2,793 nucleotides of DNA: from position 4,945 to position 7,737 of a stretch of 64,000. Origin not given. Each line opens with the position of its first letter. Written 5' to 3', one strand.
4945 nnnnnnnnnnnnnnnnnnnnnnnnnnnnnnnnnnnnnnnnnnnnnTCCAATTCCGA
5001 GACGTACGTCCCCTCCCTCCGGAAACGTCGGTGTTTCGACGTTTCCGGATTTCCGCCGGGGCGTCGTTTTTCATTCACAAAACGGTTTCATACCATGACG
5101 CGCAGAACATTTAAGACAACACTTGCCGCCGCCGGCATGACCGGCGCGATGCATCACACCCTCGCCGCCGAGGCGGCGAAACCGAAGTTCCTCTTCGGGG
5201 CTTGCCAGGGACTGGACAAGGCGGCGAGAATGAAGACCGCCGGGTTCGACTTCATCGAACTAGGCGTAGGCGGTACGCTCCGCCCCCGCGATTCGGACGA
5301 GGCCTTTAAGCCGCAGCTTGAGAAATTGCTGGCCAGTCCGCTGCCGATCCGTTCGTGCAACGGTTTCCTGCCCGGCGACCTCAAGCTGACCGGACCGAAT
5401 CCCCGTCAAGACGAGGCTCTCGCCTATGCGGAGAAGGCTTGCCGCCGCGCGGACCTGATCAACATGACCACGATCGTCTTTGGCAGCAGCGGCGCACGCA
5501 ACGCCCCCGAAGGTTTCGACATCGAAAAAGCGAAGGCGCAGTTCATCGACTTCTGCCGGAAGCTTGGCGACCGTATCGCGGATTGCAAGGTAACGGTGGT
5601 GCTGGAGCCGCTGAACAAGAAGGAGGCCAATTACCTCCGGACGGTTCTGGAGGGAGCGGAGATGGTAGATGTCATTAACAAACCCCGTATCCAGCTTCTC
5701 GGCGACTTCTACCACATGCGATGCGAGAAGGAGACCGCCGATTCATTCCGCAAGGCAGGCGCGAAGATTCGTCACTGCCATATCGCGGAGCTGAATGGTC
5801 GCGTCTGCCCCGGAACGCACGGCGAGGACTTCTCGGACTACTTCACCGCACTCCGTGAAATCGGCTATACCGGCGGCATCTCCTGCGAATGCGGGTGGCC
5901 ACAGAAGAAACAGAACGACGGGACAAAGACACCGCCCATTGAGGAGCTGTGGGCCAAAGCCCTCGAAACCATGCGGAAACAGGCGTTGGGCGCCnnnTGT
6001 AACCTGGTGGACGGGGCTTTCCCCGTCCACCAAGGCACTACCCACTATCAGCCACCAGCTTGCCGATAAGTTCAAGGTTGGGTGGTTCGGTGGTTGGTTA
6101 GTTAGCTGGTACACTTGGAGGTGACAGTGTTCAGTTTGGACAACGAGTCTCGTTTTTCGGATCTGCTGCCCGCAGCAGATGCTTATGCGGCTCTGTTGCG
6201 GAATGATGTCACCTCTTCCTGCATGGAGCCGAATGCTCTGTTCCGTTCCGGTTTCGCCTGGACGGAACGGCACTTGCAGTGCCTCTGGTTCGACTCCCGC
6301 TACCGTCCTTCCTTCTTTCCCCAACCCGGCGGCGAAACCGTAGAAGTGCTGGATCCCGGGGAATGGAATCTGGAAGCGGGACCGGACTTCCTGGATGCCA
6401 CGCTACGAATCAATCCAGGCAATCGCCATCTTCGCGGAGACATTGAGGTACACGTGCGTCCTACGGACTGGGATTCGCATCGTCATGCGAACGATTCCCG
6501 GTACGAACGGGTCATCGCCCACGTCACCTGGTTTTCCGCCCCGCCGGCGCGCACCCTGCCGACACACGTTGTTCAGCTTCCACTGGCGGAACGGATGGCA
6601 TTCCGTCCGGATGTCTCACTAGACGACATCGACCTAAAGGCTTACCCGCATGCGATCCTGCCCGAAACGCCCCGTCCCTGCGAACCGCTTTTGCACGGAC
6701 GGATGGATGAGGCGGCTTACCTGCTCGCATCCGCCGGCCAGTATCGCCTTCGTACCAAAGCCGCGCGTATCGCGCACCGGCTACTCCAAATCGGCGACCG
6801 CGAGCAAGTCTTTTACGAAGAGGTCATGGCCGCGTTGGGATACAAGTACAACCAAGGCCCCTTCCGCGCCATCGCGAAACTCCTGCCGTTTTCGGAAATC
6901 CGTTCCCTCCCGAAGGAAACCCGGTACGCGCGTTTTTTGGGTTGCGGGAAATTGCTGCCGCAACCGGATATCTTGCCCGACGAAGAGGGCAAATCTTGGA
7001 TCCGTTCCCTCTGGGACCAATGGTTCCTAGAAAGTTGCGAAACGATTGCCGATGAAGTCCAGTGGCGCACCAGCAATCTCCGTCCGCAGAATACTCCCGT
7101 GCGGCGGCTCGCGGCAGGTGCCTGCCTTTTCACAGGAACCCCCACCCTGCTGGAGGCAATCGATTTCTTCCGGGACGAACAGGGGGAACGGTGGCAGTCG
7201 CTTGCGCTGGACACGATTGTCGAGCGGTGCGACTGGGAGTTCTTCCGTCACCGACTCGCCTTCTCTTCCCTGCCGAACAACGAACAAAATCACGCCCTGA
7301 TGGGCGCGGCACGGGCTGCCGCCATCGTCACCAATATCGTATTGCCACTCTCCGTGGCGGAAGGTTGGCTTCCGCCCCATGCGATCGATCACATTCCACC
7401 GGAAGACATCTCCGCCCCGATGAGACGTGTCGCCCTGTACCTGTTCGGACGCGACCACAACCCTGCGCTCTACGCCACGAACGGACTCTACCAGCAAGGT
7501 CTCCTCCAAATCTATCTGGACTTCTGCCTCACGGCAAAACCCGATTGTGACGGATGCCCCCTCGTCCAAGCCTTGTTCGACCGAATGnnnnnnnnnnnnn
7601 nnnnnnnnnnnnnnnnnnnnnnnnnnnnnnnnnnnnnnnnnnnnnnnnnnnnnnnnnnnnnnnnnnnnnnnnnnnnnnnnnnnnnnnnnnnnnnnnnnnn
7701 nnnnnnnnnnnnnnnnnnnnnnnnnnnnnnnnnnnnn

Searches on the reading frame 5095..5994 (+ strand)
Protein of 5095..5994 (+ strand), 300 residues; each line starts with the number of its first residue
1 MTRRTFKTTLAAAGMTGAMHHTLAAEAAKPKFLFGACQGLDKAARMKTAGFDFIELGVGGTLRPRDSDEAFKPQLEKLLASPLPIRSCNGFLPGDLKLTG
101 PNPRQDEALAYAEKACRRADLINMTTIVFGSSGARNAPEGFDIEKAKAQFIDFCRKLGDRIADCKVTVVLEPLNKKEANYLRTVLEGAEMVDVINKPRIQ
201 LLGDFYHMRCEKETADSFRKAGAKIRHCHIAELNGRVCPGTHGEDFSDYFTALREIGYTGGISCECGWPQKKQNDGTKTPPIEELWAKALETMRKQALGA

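Call 63: search_protein_families(library=pfam, proteins=[window:5095-5994:+], max_evalue=0.0001)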
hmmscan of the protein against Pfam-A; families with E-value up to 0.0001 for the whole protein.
window:5095-5994:+ (300 aa): 1 family
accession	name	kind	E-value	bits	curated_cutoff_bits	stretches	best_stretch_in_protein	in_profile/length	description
PF01261.30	AP_endonuc_2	-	5.5e-32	111.9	31.1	1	45-295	3-248/249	Xylose isomerase-like TIM barrel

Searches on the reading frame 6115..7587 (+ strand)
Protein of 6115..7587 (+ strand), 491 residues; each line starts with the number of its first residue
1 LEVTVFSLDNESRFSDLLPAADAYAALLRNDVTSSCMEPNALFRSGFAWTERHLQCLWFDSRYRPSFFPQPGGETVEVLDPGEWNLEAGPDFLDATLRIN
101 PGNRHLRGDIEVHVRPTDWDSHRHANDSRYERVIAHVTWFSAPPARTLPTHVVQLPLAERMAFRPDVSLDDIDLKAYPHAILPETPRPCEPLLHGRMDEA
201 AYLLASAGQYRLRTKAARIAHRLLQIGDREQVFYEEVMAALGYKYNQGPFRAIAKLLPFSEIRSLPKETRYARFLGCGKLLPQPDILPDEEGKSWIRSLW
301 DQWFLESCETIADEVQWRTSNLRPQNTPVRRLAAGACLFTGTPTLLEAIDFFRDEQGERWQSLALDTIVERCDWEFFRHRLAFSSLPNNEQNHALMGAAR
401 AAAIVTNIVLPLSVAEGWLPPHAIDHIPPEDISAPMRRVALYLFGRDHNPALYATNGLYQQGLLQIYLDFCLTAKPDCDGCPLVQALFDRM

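Call 63: search_protein_families(library=pfam, proteins=[window:6115-7587:+], max_evalue=0.0001)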
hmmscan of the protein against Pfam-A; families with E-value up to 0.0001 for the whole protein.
window:6115-7587:+ (491 aa): 1 family
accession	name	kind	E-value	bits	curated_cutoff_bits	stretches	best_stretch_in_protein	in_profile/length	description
PF11013.13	DUF2851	-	5.4e-44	151.2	25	1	51-415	1-348/375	Protein of unknown function (DUF2851)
